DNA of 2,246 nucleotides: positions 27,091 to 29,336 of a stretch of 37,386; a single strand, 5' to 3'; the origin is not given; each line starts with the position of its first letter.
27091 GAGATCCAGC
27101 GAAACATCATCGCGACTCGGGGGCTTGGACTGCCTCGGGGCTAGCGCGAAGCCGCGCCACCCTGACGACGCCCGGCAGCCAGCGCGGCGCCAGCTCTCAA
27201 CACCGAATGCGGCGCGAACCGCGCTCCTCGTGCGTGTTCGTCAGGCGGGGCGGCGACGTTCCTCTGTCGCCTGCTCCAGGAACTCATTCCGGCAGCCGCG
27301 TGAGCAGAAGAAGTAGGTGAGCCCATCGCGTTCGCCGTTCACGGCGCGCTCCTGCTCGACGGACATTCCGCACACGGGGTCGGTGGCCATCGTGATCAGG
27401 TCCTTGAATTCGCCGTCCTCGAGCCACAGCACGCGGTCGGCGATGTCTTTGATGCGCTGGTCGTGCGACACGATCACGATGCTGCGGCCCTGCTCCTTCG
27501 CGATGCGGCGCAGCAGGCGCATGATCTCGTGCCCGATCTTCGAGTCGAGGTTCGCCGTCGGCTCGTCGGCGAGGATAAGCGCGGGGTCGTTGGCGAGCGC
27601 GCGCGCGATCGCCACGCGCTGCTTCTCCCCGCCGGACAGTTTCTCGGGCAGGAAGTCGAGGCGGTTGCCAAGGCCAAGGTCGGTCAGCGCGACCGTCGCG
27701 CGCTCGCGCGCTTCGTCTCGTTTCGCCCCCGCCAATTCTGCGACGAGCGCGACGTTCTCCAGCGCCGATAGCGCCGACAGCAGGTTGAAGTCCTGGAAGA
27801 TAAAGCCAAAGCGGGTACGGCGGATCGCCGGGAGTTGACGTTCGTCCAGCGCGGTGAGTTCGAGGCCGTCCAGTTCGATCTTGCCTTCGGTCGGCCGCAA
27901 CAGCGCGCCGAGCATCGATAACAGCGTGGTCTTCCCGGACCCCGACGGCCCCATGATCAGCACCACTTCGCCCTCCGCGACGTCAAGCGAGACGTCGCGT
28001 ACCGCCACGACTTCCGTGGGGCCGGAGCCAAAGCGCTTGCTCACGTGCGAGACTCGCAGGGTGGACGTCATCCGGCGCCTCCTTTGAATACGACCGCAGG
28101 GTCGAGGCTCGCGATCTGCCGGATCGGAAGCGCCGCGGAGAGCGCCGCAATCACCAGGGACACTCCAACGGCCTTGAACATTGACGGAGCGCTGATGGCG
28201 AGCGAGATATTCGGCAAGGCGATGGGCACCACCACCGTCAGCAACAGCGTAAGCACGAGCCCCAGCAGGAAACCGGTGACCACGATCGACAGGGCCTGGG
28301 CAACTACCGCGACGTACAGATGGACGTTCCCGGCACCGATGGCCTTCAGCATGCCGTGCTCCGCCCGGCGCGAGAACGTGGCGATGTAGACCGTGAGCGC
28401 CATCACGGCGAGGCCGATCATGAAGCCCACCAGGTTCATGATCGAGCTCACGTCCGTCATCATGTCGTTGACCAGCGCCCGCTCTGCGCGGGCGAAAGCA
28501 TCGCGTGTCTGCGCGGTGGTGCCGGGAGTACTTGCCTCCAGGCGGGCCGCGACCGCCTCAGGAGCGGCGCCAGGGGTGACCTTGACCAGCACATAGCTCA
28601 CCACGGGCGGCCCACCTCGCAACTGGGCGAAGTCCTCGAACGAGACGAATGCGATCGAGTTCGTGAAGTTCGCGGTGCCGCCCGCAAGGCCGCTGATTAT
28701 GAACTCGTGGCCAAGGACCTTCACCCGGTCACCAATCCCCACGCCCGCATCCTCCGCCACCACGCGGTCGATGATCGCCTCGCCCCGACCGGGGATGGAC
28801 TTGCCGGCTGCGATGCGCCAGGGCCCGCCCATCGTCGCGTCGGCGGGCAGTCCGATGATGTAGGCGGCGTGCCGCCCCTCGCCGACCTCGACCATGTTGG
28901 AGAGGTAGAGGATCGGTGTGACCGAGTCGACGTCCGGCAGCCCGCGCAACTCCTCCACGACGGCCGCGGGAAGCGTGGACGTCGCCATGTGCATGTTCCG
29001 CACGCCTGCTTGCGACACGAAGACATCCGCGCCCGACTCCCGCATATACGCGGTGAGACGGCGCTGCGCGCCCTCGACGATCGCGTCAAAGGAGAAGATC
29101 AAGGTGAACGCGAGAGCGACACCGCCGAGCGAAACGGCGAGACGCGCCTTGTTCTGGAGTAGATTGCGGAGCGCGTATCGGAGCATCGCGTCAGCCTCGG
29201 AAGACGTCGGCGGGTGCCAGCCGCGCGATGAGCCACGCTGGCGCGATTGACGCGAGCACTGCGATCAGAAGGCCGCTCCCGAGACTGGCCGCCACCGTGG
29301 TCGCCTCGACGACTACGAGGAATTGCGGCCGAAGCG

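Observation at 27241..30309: MacB/FtsX-type ABC exporter whose ATPase is fused to a YHS/TRASH metal-binding domain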

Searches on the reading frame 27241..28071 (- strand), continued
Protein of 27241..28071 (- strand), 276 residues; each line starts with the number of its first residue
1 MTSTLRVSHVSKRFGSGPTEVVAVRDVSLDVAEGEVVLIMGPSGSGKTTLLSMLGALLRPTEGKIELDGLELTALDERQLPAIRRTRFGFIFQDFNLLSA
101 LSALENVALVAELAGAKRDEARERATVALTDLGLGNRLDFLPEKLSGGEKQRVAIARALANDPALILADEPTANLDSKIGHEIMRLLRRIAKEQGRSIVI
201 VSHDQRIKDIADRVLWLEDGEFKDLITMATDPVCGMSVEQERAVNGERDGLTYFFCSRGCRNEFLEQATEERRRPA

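Call 59: get_annotated_region(hit=H6, flank=7000)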
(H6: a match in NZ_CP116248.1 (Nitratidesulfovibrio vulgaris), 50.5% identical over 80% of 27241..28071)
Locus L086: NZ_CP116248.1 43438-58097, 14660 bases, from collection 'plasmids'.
description: Nitratidesulfovibrio vulgaris strain L2 plasmid pDsulf-L2-1, complete sequence
organism: Nitratidesulfovibrio vulgaris (NCBI taxid 881)
taxonomy: Bacteria; Thermodesulfobacteriota; Desulfovibrionia; Desulfovibrionales; Desulfovibrionaceae; Nitratidesulfovibrio; Nitratidesulfovibrio vulgaris
host: -; source: swine finishing facility waste; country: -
typing (MOB-suite, as given by PLSDB): non-mobilizable
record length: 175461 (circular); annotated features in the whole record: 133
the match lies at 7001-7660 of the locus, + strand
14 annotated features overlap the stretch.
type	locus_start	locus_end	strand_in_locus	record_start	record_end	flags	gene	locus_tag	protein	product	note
CDS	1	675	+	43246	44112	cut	-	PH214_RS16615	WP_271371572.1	THxN family PEP-CTERM protein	-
CDS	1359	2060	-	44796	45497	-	-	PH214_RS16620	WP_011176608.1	PEP-CTERM sorting domain-containing protein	-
CDS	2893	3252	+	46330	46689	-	-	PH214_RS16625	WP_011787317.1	PilZ domain-containing protein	-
CDS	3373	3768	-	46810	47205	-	-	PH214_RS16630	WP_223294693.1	hypothetical protein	-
CDS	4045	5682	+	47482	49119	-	-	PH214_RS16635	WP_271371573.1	sigma-54 dependent transcriptional regulator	GO:0006355 - regulation of DNA-templated transcription [Evidence IEA]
CDS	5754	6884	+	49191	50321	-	-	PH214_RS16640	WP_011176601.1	ABC transporter permease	-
CDS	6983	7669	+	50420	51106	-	-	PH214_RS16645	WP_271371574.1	ABC transporter ATP-binding protein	-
CDS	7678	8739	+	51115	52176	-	-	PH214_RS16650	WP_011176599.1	efflux RND transporter periplasmic adaptor subunit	-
CDS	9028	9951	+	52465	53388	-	-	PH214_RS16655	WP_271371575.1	CAAX prenyl protease-related protein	-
CDS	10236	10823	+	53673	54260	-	-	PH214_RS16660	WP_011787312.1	hypothetical protein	-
CDS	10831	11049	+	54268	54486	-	-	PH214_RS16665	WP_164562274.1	hypothetical protein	-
CDS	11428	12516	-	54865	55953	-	-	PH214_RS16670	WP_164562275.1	homocitrate synthase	-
CDS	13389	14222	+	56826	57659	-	nifH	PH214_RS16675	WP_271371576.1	nitrogenase iron protein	GO:0009399 - nitrogen fixation [Evidence IEA]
CDS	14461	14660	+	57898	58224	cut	-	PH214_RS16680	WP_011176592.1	P-II family nitrogen regulator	-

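Call 60: get_annotated_region(hit=H2, flank=7000)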
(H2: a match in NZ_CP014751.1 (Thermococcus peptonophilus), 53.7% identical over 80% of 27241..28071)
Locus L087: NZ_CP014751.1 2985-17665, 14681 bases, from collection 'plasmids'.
description: Thermococcus peptonophilus strain OG-1 plasmid unnamed, complete sequence
organism: Thermococcus peptonophilus (NCBI taxid 53952)
taxonomy: Archaea; Euryarchaeota; Thermococci; Thermococcales; Thermococcaceae; Thermococcus; Thermococcus peptonophilus
host: -; source: -; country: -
typing (MOB-suite, as given by PLSDB): non-mobilizable
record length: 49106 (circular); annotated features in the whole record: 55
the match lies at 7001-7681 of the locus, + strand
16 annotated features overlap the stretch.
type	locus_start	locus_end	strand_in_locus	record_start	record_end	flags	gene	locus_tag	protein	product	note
CDS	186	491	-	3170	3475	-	-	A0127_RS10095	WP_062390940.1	thioredoxin family protein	-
CDS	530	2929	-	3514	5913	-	-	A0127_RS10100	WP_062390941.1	heavy metal translocating P-type ATPase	-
CDS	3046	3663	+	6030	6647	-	-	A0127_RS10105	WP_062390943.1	TRASH domain-containing protein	-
CDS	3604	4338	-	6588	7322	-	-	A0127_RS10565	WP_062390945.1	cytochrome C biogenesis protein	-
CDS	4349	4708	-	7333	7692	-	-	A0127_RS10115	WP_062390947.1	hypothetical protein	-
CDS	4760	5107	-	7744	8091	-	-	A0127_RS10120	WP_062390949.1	hypothetical protein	-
CDS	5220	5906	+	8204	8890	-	-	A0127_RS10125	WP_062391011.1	methyltransferase domain-containing protein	-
CDS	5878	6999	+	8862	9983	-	-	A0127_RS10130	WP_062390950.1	ABC transporter permease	-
CDS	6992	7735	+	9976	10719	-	-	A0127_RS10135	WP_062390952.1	ABC transporter ATP-binding protein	-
CDS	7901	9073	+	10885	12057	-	-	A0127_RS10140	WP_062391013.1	pyridoxal-phosphate dependent enzyme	-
CDS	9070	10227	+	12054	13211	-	-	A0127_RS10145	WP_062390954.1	cystathionine gamma-synthase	GO:0019346 - transsulfuration [Evidence IEA]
CDS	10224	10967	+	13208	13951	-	-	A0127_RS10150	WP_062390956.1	methyltransferase domain-containing protein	-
CDS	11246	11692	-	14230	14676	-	-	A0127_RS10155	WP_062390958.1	hypothetical protein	-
CDS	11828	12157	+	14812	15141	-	-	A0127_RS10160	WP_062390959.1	helix-turn-helix domain-containing protein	-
CDS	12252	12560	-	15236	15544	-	-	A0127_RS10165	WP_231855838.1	SHOCT domain-containing protein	-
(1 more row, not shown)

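Call 65: find_encoding_contigs(protein=P0002, flank=10000, max_places=3)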
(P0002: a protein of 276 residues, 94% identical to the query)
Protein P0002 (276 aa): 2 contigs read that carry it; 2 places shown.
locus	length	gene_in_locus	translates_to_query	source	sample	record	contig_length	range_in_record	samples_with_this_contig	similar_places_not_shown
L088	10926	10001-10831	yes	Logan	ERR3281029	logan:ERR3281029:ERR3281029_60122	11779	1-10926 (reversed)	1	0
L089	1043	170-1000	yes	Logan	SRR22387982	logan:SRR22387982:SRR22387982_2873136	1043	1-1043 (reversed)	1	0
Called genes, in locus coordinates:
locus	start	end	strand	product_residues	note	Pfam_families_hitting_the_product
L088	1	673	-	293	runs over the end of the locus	PF01008:IF-2B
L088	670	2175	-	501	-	PF02885:Glycos_trans_3N, PF00591:Glycos_transf_3, PF07831:PYNP_C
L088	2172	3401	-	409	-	PF02788:RuBisCO_large_N, PF00016:RuBisCO_large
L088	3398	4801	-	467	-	PF00753:Lactamase_B, PF12706:Lactamase_B_2 (weak), PF10996:Beta-Casp, PF07521:RMMBL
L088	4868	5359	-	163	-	PF00582:Usp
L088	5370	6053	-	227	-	PF04140:ICMT (faint), PF04191:PEMT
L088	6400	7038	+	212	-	-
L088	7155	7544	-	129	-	-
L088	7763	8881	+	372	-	PF12704:MacB_PCD, PF02687:FtsX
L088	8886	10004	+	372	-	PF12704:MacB_PCD, PF02687:FtsX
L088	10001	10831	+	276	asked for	PF00005:ABC_tran, PF02463:SMC_N (faint), PF13191:AAA_16 (faint), PF13555:AAA_29 (faint), PF13304:AAA_21 (faint), PF04945:YHS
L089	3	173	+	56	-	?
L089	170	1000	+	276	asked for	PF00005:ABC_tran, PF02463:SMC_N (faint), PF13191:AAA_16 (faint), PF13555:AAA_29 (faint), PF13304:AAA_21 (faint), PF04945:YHS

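Call 66: find_encoding_contigs(protein=P0012, flank=10000, max_places=3)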
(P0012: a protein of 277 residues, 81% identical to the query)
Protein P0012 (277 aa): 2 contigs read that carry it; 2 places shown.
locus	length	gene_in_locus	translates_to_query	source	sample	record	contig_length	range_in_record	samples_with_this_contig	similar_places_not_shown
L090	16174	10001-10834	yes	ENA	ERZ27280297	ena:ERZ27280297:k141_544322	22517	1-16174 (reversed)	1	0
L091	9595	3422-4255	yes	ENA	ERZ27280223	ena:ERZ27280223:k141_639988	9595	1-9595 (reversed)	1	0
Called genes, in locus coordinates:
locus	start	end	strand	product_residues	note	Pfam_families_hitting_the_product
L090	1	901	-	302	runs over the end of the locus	PF19799:DUF6282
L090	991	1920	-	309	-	PF07992:Pyr_redox_2, PF13738:Pyr_redox_3, PF00070:Pyr_redox (weak)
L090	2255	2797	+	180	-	-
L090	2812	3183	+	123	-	-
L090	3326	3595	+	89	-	-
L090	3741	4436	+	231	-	PF07681:DoxX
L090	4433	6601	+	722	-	PF04945:YHS, PF00122:E1-E2_ATPase, PF00702:Hydrolase, PF08282:Hydrolase_3 (faint)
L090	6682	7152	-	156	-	-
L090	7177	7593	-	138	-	-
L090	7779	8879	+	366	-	PF12704:MacB_PCD, PF02687:FtsX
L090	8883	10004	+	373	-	PF12704:MacB_PCD, PF02687:FtsX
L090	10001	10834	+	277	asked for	PF13191:AAA_16 (weak), PF00005:ABC_tran, PF02463:SMC_N (faint), PF13304:AAA_21 (faint), PF04945:YHS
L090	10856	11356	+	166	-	PF00582:Usp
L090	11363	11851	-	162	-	-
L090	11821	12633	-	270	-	-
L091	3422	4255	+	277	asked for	PF13191:AAA_16 (weak), PF00005:ABC_tran, PF02463:SMC_N (faint), PF13304:AAA_21 (faint), PF04945:YHS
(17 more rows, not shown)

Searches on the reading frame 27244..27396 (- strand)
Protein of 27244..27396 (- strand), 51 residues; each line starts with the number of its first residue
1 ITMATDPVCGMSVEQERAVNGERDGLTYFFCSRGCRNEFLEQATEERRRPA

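Call 31: search_solved_structures(query=window:27244-27396:-, max_evalue=1, show_alignments=3)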
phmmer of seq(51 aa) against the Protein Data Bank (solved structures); distinct sequences matched with E-value up to 1: 4.
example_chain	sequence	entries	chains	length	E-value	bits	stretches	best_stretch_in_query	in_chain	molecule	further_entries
9nri_BV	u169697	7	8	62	0.093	16.2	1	9-40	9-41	Large ribosomal subunit protein eL24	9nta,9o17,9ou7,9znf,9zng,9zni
3g4s_U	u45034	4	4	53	0.78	13.4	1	8-38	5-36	50S ribosomal protein L24e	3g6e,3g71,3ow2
1ffk_R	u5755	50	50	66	0.91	13.2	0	8-38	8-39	RIBOSOMAL PROTEIN L24E | 50S RIBOSOMAL PROTEIN L19 | 50S ribosomal protein L24E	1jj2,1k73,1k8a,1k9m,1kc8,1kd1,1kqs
2qa4_U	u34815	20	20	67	0.94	13.1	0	8-38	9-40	50S ribosomal protein L24e | RPL24E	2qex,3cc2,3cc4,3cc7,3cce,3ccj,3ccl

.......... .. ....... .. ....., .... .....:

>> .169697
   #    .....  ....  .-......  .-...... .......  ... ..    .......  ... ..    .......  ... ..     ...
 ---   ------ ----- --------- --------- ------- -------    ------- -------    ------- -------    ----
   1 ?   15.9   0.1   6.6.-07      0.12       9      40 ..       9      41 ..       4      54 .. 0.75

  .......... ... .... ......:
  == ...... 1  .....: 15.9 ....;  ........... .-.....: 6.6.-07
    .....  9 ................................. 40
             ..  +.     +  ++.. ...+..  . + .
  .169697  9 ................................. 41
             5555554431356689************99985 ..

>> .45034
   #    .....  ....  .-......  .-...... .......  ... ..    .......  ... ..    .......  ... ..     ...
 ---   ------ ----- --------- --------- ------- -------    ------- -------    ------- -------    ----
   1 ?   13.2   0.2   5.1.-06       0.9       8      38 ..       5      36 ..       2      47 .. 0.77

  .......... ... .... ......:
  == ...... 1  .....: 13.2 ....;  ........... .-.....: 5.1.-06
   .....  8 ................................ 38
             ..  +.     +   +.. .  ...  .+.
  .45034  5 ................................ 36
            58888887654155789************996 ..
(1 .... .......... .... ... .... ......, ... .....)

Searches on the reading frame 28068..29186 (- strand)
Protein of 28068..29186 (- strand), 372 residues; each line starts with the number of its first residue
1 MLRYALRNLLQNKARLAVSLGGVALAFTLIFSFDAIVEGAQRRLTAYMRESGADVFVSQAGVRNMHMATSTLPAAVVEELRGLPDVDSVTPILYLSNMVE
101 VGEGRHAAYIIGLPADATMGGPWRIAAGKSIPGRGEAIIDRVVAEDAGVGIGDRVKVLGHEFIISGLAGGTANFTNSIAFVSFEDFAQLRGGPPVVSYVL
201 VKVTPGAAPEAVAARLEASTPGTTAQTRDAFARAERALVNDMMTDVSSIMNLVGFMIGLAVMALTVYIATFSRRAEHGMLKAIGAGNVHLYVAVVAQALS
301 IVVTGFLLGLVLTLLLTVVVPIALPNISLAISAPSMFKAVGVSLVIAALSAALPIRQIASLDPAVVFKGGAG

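Call 3: search_protein_families(library=pfam, proteins=[window:28068-29186:-], max_evalue=0.01)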
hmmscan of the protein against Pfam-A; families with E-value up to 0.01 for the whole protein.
window:28068-29186:- (372 aa): 2 families
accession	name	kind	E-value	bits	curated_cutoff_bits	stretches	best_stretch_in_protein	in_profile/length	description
PF12704.14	MacB_PCD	-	2.1e-19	71.1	27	1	17-218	2-206/207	MacB-like periplasmic core domain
PF02687.27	FtsX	-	3.5e-11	43.6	25.5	1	249-363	2-120/120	FtsX-like permease C-terminal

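Call 4: search_protein_families(library=ncbifam, proteins=[window:28068-29186:-], max_evalue=0.01)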
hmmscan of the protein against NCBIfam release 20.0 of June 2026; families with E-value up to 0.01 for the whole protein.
window:28068-29186:- (372 aa): 6 families
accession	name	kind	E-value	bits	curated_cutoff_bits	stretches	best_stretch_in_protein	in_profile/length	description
TIGR01185.1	devC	equivalog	7.6e-12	44.9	290.35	1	195-367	206-380/380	ABC transporter permease DevC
NF007826.0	PRK10535.1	equivalog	5.5e-06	24.9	966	1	243-364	525-642/648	macrolide ABC transporter ATP-binding protein/permease MacB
NF041854.1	ABC_perm_YbbP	equivalog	3.1e-05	22.1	999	1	251-368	248-369/806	putative ABC transporter permease subunit YbbP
TIGR03434.1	ADOP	subfamily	4e-05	21.9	622.3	1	205-366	637-799/803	ADOP family duplicated permease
TIGR02212.1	lolCE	equivalog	0.00016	20.8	362.45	1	18-323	26-345/411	lipoprotein-releasing ABC transporter permease subunit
TIGR00766.1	TIGR00766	equivalog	0.00051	19.4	213.65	1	236-348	68-177/263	inner membrane protein YhjD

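Call 30: search_solved_structures(query=window:28068-29186:-, max_evalue=0.01)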
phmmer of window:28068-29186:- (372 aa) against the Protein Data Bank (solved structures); distinct sequences matched with E-value up to 0.01: 4.
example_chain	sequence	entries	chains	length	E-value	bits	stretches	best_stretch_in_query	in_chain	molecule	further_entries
5xu1_M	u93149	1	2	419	1.5e-05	27.6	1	228-365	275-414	ABC transporter permeae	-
5gko_A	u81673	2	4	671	7e-05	25.4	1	242-366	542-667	Macrolide export ATP-binding/permease protein MacB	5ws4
5lil_A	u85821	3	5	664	0.00023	23.7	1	244-365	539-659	Macrolide export ATP-binding/permease protein MacB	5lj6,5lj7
5nik_J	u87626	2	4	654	0.00062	22.3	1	253-364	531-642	Macrolide export ATP-binding/permease protein MacB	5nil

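Call 76: find_homologous_proteins(query=window:28068-29186:-)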
Query window:28068-29186:- (372 aa): 849 proteins with E <= 0.001 among 8000 candidates; the best 120 are listed.
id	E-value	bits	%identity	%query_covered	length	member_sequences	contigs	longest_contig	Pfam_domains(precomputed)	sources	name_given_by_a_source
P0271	7.0e-215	731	95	100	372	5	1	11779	PF02687.28,PF12704.15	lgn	-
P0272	1.4e-182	624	82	99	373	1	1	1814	PF02687.28,PF12704.15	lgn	-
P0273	1.5e-153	529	70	99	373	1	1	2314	PF02687.28,PF12704.15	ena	-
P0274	6.8e-144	497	65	99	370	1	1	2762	PF02687.28,PF12704.15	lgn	-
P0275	2.9e-133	462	60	99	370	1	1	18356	PF02687.28,PF12704.15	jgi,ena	-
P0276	1.3e-132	460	61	99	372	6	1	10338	PF02687.28,PF12704.15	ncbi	-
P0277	3.0e-132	459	62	99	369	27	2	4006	PF02687.28,PF12704.15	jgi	jgi:putative ABC transport system permease protein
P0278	3.8e-132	459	61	99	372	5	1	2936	PF02687.28,PF12704.15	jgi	jgi:putative ABC transport system permease protein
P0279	5.4e-132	458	60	99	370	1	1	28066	PF02687.28,PF12704.15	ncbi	-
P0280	1.0e-131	457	61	99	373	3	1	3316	PF02687.28,PF12704.15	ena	-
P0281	7.6e-131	454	60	99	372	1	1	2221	PF02687.28,PF12704.15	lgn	-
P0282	1.1e-130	454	59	99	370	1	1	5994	PF02687.28,PF12704.15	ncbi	-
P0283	4.4e-130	452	63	99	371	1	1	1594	PF02687.28,PF12704.15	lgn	-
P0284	4.9e-130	452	60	99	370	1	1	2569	PF02687.28,PF12704.15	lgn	-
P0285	1.0e-129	451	59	99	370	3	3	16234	PF02687.28,PF12704.15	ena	-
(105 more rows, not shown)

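Call 84: predict_structure(alignment_id=A4)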
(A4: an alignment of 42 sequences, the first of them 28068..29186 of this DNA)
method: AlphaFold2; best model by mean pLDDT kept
length: 372 residues; sequences in the alignment: 42
mean_pLDDT: 77.4   pTM: 0.68
mean pLDDT of the five models: 77.4, 74.6, 72.9, 72.9, 70.8
residues with pLDDT >= 90: 113; 70-90: 147; 50-70: 66; < 50: 46
segments of 3 or more residues with pLDDT < 50: 1-11, 270-284, 354-372
pLDDT, mean of each block of 10 residues (from residue 1): 40 65 80 80 81 92 76 90 93 90 87 91 89 94 90 93 92 78 92 88 94 93 92 85 70 68 57 45 53 68 81 83 72 72 67 48 45 37
secondary structure, 60 per line:
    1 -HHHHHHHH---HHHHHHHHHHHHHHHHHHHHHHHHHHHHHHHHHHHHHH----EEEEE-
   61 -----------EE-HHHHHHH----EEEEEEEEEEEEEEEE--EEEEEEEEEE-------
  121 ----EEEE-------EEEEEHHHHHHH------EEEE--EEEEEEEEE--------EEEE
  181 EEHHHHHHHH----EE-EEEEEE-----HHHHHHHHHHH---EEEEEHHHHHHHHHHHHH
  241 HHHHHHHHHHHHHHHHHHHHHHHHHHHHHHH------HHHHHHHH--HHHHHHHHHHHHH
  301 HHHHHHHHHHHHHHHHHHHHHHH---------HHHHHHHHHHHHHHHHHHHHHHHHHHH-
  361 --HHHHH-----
elements in order: H2-9 H13-50 E55-59 H75-81 E86-101 E104-113 E125-128 E136-140 H141-147 E154-157 E160-168 E177-182 H183-190 E198-203 H209-219 E223-227 H228-271 H278-285 H288-323 H333-359 H363-367

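Call 86: fold_search(model_id=the predicted structure, library=pdb)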
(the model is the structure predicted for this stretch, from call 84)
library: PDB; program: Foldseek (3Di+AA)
matches with E <= 10: 242; with E <= 0.001: 63
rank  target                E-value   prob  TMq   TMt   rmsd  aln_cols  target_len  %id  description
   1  5gko_A                4.8e-17  1.00  0.47  0.32   9.9       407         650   18  Crystal structure of tripartite-type ABC transporter, MacB from Acinetobacter baumannii (released 2017-11-15)
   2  5lil_A                3.3e-16  1.00  0.48  0.31  13.3       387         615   17  Structure of Aggregatibacter actinomycetemcomitans MacB bound to ATPyS (P21) (released 2017-11-15)
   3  9rlc_E                6.0e-16  1.00  0.50  0.47   9.1       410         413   15  LolCDE complex with Lpp lipoprotein (released 2026-01-21)
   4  9rld_E                6.3e-16  1.00  0.47  0.43   9.6       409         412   15  LolCDE complex with Lpp lipoprotein (released 2026-01-21)
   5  9xro_E                8.3e-16  1.00  0.46  0.45  11.1       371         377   15  LolCDE in complex with SMT-738_3 (released 2026-03-18)
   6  5nik_J                2.2e-15  1.00  0.47  0.31  11.4       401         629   16  Structure of the MacAB-TolC ABC-type tripartite multidrug efflux pump (released 2017-05-24)
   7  5lil_B                3.2e-15  1.00  0.47  0.31  12.9       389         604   17  Structure of Aggregatibacter actinomycetemcomitans MacB bound to ATPyS (P21) (released 2017-11-15)
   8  5xu1_M                6.9e-15  1.00  0.64  0.62   6.1       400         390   18  Structure of a non-canonical ABC transporter from Streptococcus pneumoniae R6 (released 2018-01-24)
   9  5lj7_B                1.1e-14  1.00  0.49  0.32  12.3       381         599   18  Structure of Aggregatibacter actinomycetemcomitans MacB bound to ATP (P21) (released 2017-11-15)
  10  7w78_B                1.2e-14  1.00  0.60  0.63   6.3       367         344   16  Heme exporter HrtBA in complex with Mg-AMPPNP (released 2022-06-22)
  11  7arh_E                2.0e-14  1.00  0.50  0.46   9.5       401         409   14  LolCDE in complex with lipoprotein (released 2021-04-07)
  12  7w7a_J                2.1e-14  1.00  0.60  0.64   6.3       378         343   15  Heme exporter in complex with Mn-containing protoporphyrin IX, Mn-anomalous data (released 2022-06-22)
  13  7w7a_B                2.1e-14  1.00  0.56  0.60   6.8       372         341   17  Heme exporter in complex with Mn-containing protoporphyrin IX, Mn-anomalous data (released 2022-06-22)
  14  5lj7_A                3.8e-14  1.00  0.48  0.32  12.0       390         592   17  Structure of Aggregatibacter actinomycetemcomitans MacB bound to ATP (P21) (released 2017-11-15)
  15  9rli_E                3.8e-14  1.00  0.48  0.46   9.2       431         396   16  LolCDEdelta(235-252) complex with Pal lipoprotein (released 2026-01-21)
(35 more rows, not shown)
